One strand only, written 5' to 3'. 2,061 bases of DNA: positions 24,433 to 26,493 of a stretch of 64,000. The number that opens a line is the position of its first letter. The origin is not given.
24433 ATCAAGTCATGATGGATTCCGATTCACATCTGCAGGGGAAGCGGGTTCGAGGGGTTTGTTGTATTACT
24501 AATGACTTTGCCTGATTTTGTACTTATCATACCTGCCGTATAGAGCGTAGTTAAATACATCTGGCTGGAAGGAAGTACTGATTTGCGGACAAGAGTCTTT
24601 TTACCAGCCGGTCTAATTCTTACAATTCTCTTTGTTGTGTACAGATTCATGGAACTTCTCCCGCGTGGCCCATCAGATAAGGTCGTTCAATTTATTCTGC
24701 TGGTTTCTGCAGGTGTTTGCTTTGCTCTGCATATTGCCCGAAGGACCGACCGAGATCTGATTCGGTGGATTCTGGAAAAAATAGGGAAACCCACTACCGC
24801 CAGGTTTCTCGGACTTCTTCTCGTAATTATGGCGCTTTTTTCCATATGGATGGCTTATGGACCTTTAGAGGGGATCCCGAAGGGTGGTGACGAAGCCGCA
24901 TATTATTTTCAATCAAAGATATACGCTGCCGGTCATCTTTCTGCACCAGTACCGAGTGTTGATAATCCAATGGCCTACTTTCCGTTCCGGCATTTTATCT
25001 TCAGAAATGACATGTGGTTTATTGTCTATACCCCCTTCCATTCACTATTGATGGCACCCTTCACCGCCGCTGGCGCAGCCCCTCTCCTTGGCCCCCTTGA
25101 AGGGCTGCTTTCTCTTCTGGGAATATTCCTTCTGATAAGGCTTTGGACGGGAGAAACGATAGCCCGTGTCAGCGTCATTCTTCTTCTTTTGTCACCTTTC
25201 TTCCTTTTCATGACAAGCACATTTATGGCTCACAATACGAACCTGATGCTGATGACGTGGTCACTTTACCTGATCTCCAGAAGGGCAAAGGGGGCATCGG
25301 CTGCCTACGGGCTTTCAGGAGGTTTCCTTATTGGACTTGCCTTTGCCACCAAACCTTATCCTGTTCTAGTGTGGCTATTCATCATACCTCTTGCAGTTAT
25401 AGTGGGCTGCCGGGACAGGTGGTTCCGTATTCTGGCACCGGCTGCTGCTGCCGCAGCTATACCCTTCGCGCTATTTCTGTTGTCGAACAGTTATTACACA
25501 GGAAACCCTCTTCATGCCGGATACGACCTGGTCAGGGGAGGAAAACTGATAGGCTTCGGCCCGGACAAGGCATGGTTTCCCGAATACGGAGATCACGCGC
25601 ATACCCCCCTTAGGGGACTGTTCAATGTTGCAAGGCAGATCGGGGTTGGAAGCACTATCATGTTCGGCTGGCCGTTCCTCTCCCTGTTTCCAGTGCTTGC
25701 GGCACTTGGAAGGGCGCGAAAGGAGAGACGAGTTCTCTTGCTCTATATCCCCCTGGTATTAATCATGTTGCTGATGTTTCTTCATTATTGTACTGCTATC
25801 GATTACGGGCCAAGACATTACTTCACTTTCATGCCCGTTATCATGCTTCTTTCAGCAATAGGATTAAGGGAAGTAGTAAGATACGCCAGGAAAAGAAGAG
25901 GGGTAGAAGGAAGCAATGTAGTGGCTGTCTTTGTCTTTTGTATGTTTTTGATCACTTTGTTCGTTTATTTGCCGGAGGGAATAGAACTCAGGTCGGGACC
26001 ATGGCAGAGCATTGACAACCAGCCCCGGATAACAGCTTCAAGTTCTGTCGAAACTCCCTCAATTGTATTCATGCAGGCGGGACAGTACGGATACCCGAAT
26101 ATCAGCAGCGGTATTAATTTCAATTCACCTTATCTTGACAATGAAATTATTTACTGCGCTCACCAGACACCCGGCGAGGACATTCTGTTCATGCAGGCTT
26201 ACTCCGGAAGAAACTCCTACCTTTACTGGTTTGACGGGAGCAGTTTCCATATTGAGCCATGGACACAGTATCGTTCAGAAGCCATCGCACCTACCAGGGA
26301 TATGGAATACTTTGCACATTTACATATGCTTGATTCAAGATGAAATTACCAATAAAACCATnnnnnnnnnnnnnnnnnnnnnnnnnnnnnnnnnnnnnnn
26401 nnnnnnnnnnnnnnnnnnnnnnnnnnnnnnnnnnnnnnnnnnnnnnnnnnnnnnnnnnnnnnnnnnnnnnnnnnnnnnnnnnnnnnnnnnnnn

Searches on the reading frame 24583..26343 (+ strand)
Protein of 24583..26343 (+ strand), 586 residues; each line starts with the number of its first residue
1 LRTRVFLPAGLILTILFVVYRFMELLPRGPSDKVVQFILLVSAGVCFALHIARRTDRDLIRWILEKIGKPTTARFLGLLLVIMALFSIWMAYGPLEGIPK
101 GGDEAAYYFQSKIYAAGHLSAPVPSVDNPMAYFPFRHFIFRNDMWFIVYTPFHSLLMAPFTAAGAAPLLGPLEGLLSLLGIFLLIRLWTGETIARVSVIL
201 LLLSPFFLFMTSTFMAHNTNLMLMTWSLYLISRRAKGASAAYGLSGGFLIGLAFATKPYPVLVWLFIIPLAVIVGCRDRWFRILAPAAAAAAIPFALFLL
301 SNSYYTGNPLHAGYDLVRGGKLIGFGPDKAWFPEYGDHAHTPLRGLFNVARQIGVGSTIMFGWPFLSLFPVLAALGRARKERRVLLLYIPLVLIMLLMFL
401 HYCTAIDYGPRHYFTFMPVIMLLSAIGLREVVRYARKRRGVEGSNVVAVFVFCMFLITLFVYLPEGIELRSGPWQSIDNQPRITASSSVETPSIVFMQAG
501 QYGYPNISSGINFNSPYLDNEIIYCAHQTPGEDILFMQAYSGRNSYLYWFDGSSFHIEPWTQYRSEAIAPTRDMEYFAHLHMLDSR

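Call 3: search_protein_families(library=pfam, proteins=[window:24583-26343:+], max_evalue=0.01)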
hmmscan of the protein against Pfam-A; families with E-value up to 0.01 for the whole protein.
window:24583-26343:+ (586 aa): 1 family
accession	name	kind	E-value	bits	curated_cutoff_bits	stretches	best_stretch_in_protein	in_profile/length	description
PF13231.12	PMT_2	-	9e-10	39.4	26.1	1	172-299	30-155/160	Dolichyl-phosphate-mannose-protein mannosyltransferase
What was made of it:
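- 24583..26343 (+): Resident GT-C fold glycosyltransferase (GT39/PMT_2-like, ArnT-like), 586 aa. It has about 11 TM helices plus a C-terminal soluble domain. Composition is host-like. PMT_2 39.4 bits (gathering score 26.1) (call 3).
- Checked: The 586-aa ORF 24583-26343 hits PMT_2 above the gathering score (call 3).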

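Call 4: search_protein_families(library=ncbifam, proteins=[window:24583-26343:+], max_evalue=0.01)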
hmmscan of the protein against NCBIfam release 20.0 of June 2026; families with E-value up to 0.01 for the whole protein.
window:24583-26343:+ (586 aa): 1 family
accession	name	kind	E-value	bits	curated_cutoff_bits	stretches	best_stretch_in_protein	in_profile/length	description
NF047440.1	LA3751_2_3_fam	subfamily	3.4e-13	49.2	200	1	101-310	26-248/460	LA_3751/LA_3752 family putative glycosyltransferase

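Call 25: search_solved_structures(query=window:24583-26343:+, max_evalue=1)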
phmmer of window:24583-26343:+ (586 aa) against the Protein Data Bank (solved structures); distinct sequences matched with E-value up to 1: 0.
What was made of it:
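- On GT-C fold glycosyltransferases (GT39/PMT_2, ArnT-like): There is no PDB sequence hit at E<=1 (call 25).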

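Call 42: find_homologous_proteins(query=window:24583-26343:+)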
Query window:24583-26343:+ (586 aa): 129 proteins with E <= 0.001 among 8000 candidates; the best 120 are listed.
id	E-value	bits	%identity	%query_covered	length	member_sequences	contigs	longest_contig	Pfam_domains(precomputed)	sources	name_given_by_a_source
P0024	0.0e+0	1289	100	96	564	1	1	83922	PF13231.13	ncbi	-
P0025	0.0e+0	1173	86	99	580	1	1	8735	PF13231.13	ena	-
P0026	0.0e+0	1137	85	97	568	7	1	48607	PF13231.13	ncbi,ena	-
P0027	0.0e+0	1136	83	100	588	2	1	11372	PF13231.13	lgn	-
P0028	0.0e+0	1120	82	100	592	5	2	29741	PF13231.13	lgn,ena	-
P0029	0.0e+0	1117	84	96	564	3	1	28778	PF13231.13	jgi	-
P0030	0.0e+0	1114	84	96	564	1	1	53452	PF13231.13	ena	-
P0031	0.0e+0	1109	82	99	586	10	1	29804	PF13231.13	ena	-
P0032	0.0e+0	1105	84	96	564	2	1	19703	PF13231.13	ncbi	-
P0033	0.0e+0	1100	82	96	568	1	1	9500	PF13231.13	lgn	-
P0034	0.0e+0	1087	83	96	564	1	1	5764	PF13231.13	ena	-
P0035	0.0e+0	1083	82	96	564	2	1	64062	PF13231.13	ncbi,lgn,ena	-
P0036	0.0e+0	1081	82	96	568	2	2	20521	PF13231.13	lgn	-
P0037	0.0e+0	1081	80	97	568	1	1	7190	PF13231.13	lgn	-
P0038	0.0e+0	1079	82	96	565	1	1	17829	PF13231.13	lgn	-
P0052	3.8e-264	896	66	100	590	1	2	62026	PF13231.13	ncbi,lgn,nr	ncbi:MAG: glycosyltransferase family 39 protein [Candidatus Fermentibacteraceae bacterium]|nr:glycos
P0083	3.3e-170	586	50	93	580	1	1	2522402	PF13231.13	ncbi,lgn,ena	-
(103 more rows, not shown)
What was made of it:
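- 24583..26343 (+): At least 129 homologues; every hit that carries a source name is from Fermentibacteria, Aegiribacteria or Sabulitectum (call 42).
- On GT-C fold glycosyltransferases (GT39/PMT_2, ArnT-like): Sources name homologues 'glycosyltransferase family 39 protein' (call 42).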

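Call 44: find_encoding_contigs(protein=P0083, flank=8000, max_places=1)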
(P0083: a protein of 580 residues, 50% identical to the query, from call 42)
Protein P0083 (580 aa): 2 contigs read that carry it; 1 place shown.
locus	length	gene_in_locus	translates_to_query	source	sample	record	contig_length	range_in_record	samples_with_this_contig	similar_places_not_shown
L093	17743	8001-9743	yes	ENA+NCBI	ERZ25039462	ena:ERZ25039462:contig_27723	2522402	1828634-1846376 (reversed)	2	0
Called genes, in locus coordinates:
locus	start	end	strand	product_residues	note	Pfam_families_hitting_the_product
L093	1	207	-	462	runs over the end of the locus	PF00072:Response_reg, PF00158:Sigma54_activat, PF14532:Sigma54_activ_2, PF25601:AAA_lid_14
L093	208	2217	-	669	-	PF08448:PAS_4 (weak), PF02518:HATPase_c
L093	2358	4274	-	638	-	PF13715:CarbopepD_reg_2 (faint), PF00691:OmpA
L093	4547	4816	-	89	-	-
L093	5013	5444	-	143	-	PF06803:DUF1232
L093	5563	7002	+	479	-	PF02310:B12-binding, PF04055:Radical_SAM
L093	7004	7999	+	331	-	PF00535:Glycos_transf_2, PF10111:Glyco_tranf_2_2 (faint), PF13641:Glyco_tranf_2_3, PF13632:Glyco_trans_2_3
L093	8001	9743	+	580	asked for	PF13231:PMT_2 (weak)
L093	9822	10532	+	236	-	PF00535:Glycos_transf_2, PF13641:Glyco_tranf_2_3 (weak)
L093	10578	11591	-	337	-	PF00535:Glycos_transf_2, PF10111:Glyco_tranf_2_2 (weak), PF13641:Glyco_tranf_2_3, PF13506:Glyco_transf_21, PF13632:Glyco_trans_2_3 (weak)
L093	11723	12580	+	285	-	PF04055:Radical_SAM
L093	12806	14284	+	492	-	PF02310:B12-binding, PF04055:Radical_SAM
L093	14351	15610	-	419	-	PF00593:TonB_dep_Rec_b-barrel, PF25183:OMP_b-brl_4 (faint), PF14905:OMP_b-brl_3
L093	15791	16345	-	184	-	-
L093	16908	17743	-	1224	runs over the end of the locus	PF00111:Fer2 (weak), PF13510:Fer2_4, PF14691:Fer4_20, PF07992:Pyr_redox_2, PF13450:NAD_binding_8, PF13237:Fer4_10 (weak), PF22117:Fer4_Nqo3, PF00384:Molybdopterin, +6 more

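Call 45: find_encoding_contigs(protein=P0052, flank=8000, max_places=1)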
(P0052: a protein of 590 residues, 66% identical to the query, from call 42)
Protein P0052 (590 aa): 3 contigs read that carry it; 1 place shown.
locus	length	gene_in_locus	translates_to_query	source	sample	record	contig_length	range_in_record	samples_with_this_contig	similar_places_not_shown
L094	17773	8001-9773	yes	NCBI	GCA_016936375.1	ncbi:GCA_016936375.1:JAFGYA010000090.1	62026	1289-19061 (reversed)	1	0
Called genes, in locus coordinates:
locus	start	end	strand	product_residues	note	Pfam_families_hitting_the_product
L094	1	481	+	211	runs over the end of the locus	PF01813:ATP-synt_D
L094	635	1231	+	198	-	-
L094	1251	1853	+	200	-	-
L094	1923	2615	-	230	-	PF01965:DJ-1_PfpI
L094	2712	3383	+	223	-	-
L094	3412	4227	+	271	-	PF02811:PHP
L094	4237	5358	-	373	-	PF01073:3Beta_HSD, PF01370:Epimerase, PF02719:Polysacc_synt_2 (weak), PF04321:RmlD_sub_bind (faint), PF13460:NAD_binding_10, PF16363:GDP_Man_Dehyd, PF01370:Epimerase, PF16363:GDP_Man_Dehyd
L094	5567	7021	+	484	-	PF02310:B12-binding, PF04055:Radical_SAM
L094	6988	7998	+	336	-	PF00535:Glycos_transf_2, PF10111:Glyco_tranf_2_2, PF13641:Glyco_tranf_2_3, PF13632:Glyco_trans_2_3 (weak)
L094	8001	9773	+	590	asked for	PF13231:PMT_2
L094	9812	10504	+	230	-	PF00535:Glycos_transf_2, PF13641:Glyco_tranf_2_3 (weak)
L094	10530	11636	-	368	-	PF00535:Glycos_transf_2, PF10111:Glyco_tranf_2_2, PF13641:Glyco_tranf_2_3, PF13506:Glyco_transf_21, PF13632:Glyco_trans_2_3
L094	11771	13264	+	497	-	PF02310:B12-binding, PF04055:Radical_SAM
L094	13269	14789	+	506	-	PF02310:B12-binding, PF04055:Radical_SAM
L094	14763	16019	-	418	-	PF02403:Seryl_tRNA_N, PF00587:tRNA-synt_2b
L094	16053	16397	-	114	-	PF01219:DAGK_prokar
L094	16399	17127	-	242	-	PF01569:PAP2, PF14378:PAP2_3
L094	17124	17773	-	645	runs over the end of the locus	PF02073:Peptidase_M29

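Call 49: find_related_loci(query=A3, collection=metagenome_contigs, flank=8000)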
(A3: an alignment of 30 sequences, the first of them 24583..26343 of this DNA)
Query A3 (586 aa) in metagenome_contigs; peptide patterns used: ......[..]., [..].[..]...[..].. (x = any residue, [..] = any of these).
57 stretches matched a pattern; 31 encode a relative of the query (tblastn E <= 1e-3); 30 distinct loci.
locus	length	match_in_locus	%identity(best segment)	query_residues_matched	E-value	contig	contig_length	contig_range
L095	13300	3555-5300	82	1-582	0e+0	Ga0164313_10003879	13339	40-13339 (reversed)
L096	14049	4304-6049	82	1-582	0e+0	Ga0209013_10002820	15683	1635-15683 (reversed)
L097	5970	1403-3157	72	1-585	0e+0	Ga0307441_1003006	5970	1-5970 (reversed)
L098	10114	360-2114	72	1-585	0e+0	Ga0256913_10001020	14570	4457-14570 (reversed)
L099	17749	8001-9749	63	1-584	0e+0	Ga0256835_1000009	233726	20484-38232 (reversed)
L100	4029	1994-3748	64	1-585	0e+0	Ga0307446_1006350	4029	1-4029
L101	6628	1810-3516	51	2-570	0e+0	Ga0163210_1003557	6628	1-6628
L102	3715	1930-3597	54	31-586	0e+0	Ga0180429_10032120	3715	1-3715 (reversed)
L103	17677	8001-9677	49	9-575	2e-172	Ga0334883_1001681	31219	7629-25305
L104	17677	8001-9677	49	9-575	2e-172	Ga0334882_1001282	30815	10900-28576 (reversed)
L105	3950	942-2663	47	1-575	2e-178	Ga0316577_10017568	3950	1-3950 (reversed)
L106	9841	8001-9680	49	9-575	2e-171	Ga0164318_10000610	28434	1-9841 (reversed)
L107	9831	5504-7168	49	16-570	2e-171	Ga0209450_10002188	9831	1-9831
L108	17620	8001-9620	49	28-575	4e-166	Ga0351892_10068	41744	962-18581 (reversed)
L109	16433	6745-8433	47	1-575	5e-164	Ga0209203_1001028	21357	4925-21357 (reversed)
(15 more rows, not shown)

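Call 60: search_protein_families(library=pfam, proteins=[L094:9812-10504:+, L094:10530-11636:-, L094:6988-7998:+, L094:11771-13264:+], max_evalue=0.01)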
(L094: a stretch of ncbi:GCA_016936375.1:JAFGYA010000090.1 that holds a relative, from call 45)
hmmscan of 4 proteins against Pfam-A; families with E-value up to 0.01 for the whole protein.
L094:9812-10504:+ (230 aa): 3 families
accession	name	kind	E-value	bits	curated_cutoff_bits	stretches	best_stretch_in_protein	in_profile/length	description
PF00535.33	Glycos_transf_2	-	6.8e-25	88.4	23.3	1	1-167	4-167/168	Glycosyl transferase family 2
PF13641.12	Glyco_tranf_2_3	-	2e-05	25.2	27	1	2-116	8-124/230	Glycosyltransferase like family 2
PF13704.12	Glyco_tranf_2_4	-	0.0039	18.1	27.5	1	25-81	19-71/98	Glycosyl transferase family 2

L094:10530-11636:- (368 aa): 5 families
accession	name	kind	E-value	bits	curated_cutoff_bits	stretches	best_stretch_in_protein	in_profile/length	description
PF00535.33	Glycos_transf_2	-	7.2e-32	111.1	23.3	1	29-183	1-163/168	Glycosyl transferase family 2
PF13641.12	Glyco_tranf_2_3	-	1.2e-14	55.3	27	1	28-242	3-228/230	Glycosyltransferase like family 2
PF13632.12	Glyco_trans_2_3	-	1.4e-11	45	27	1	104-315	1-169/198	Glycosyl transferase family group 2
PF10111.15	Glyco_tranf_2_2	-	6.3e-10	39.4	27.3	1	29-210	1-201/276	Glycosyltransferase like family 2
PF13506.12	Glyco_transf_21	-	6.3e-09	36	21.7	1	100-243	29-174/174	Glycosyl transferase family 21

L094:6988-7998:+ (336 aa): 6 families
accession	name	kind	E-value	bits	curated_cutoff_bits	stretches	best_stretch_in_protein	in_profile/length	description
PF00535.33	Glycos_transf_2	-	4.3e-30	105.3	23.3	1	9-166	1-167/168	Glycosyl transferase family 2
PF13641.12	Glyco_tranf_2_3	-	4.1e-15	56.8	27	1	8-214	3-221/230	Glycosyltransferase like family 2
PF10111.15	Glyco_tranf_2_2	-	8.1e-11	42.4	27.3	1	9-188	1-200/276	Glycosyltransferase like family 2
PF13632.12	Glyco_trans_2_3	-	6.6e-07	29.8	27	1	84-242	1-153/198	Glycosyl transferase family group 2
PF02709.20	Glyco_transf_7C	-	0.001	19.1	23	1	146-197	15-65/78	N-terminal domain of galactosyltransferase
PF13704.12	Glyco_tranf_2_4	-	0.0075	17.2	27.5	0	19-91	5-81/98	Glycosyl transferase family 2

L094:11771-13264:+ (497 aa): 2 families
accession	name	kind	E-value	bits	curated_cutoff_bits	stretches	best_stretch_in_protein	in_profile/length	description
PF04055.27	Radical_SAM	-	6.5e-21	75.6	29.5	1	222-379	3-166/166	Radical SAM superfamily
PF02310.24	B12-binding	-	4.4e-19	68.9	32.1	1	37-147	10-120/121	B12 binding domain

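Call 70: predict_structure(alignment_id=A3)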
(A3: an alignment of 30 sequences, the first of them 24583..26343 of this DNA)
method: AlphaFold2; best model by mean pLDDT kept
length: 586 residues; sequences in the alignment: 30
mean_pLDDT: 85.3   pTM: 0.88
mean pLDDT of the five models: 85.3, 84.6, 84.3, 80.7, 75.2
residues with pLDDT >= 90: 322; 70-90: 183; 50-70: 44; < 50: 37
segments of 3 or more residues with pLDDT < 50: 321-338, 404-407, 573-586
pLDDT, mean of each block of 10 residues (from residue 1): 80 94 76 87 95 92 94 97 97 89 87 94 85 80 81 93 95 98 97 97 94 93 98 96 97 89 92 91 96 93 87 65 43 46 72 79 84 91 90 82 54 90 96 95 96 94 87 74 89 86 65 87 89 91 91 86 85 41 31
secondary structure, 60 per line:
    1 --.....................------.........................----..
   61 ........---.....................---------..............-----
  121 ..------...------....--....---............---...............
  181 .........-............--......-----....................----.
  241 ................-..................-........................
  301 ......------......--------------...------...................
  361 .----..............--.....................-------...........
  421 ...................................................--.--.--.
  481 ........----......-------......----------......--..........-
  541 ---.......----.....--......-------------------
elements in order: H3-23 H30-54 H59-68 H72-92 H102-115 E138-141 E144-147 H151-162 H166-189 H191-202 H205-210 H216-235 H240-256 H258-275 H277-306 H313-318 H342-361 H366-379 H382-402 H410-471 H480-488 E493-498 H506-511 E522-527 H530-539 E544-550 E555-559 H562-567

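Call 73: fold_search(model_id=the predicted structure, library=pdb)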
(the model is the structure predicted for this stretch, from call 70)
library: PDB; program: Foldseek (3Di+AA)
matches with E <= 10: 489; with E <= 0.001: 27
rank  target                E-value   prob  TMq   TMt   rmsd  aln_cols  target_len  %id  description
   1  5f15                  5.3e-07  1.00  0.47  0.50   7.6       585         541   14  Crystal Structure of ArnT from Cupriavidus metallidurans bound to Undecaprenyl phosphate (released 2016-02-17)
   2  5ezm                  2.7e-06  1.00  0.51  0.55   6.9       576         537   15  Crystal Structure of ArnT from Cupriavidus metallidurans in the apo state (released 2016-02-17)
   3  7e9s_A                3.0e-06  1.00  0.44  0.32  12.2       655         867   14  Archaeal oligosaccharyltransferase AglB from Archaeoglobus fulgidus in complex with an inhibitory peptide and a dolich (released 2021-09-08)
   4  3wak                  3.7e-06  1.00  0.47  0.34  13.3       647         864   13  Crystal structure of the Archaeoglobus fulgidus oligosaccharyltransferase (O29867_ARCFU) in the apo form (released 2013-10-30)
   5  9s6t_A                5.1e-06  1.00  0.51  0.61   7.5       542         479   13  Ternary cryo-EM structure of chicken ALG12 with Dol25-PP-GlcNAc2Man7, Dol25-P-Man, and Fab (released 2026-03-18)
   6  3waj                  6.9e-06  1.00  0.44  0.34  13.2       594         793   14  Crystal structure of the Archaeoglobus fulgidus oligosaccharyltransferase (O29867_ARCFU) complex with Zn and sulfate (released 2013-10-30)
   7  5gmy_A                1.0e-05  1.00  0.46  0.34  13.6       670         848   13  Crystal structure of the Archaeoglobus fulgidus oligosaccharyltransferase (O29867_ARCFU) tethered with an acceptor pep (released 2017-02-01)
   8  7oci_F                2.0e-05  1.00  0.39  0.36  13.1       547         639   12  Cryo-EM structure of yeast Ost6p containing oligosaccharyltransferase complex (released 2022-02-16)
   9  5ogl_A                2.8e-05  1.00  0.42  0.36  11.5       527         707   12  Structure of bacterial oligosaccharyltransferase PglB in complex with an acceptor peptide and an lipid-linked oligosac (released 2017-10-25)
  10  3rce_A                3.4e-05  1.00  0.45  0.39   8.8       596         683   12  Bacterial oligosaccharyltransferase PglB (released 2011-06-15)
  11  6ezn_F                5.3e-05  1.00  0.39  0.36  15.0       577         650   13  Cryo-EM structure of the yeast oligosaccharyltransferase (OST) complex (released 2018-01-17)
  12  8agb_A                5.3e-05  1.00  0.38  0.36  14.3       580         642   12  Structure of yeast oligosaccharylransferase complex with lipid-linked oligosaccharide bound (released 2022-12-07)
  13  6gxc_A                7.8e-05  1.00  0.44  0.38   9.6       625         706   10  Bacterial oligosaccharyltransferase PglB in complex with an inhibitory peptide and a reactive lipid-linked oligosaccha (released 2018-11-14)
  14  8age_A                7.8e-05  1.00  0.41  0.38  12.8       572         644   12  Structure of yeast oligosaccharylransferase complex with acceptor peptide bound (released 2022-12-07)
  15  9n9j_I                8.8e-05  1.00  0.39  0.34  16.9       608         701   12  Structure of a GRP94 folding intermediate engaged with a CCDC134- and FKBP11-bound secretory translocon (released 2025-11-19)
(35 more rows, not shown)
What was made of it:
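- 24583..26343 (+): AF2 model pLDDT 85.3; the top Foldseek PDB hits are ArnT 5f15/5ezm, AglB, ALG12 and PglB (calls 70, 73).
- On GT-C fold glycosyltransferases (GT39/PMT_2, ArnT-like): All 27 PDB matches at E<=0.001 are GT-C enzymes, led by ArnT (calls 70, 73). TM-score is 0.47-0.55 at 14-15% identity (call 73).
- Closest known: Arn pathway. Same: ArnT is the best structural match of the GT-C (call 73).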

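Call 78: search_protein_families(library=padloc, proteins=[window:24583-26343:+], max_evalue=0.001)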
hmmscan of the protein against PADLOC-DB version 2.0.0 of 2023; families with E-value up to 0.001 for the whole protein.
window:24583-26343:+ (586 aa): 0 families
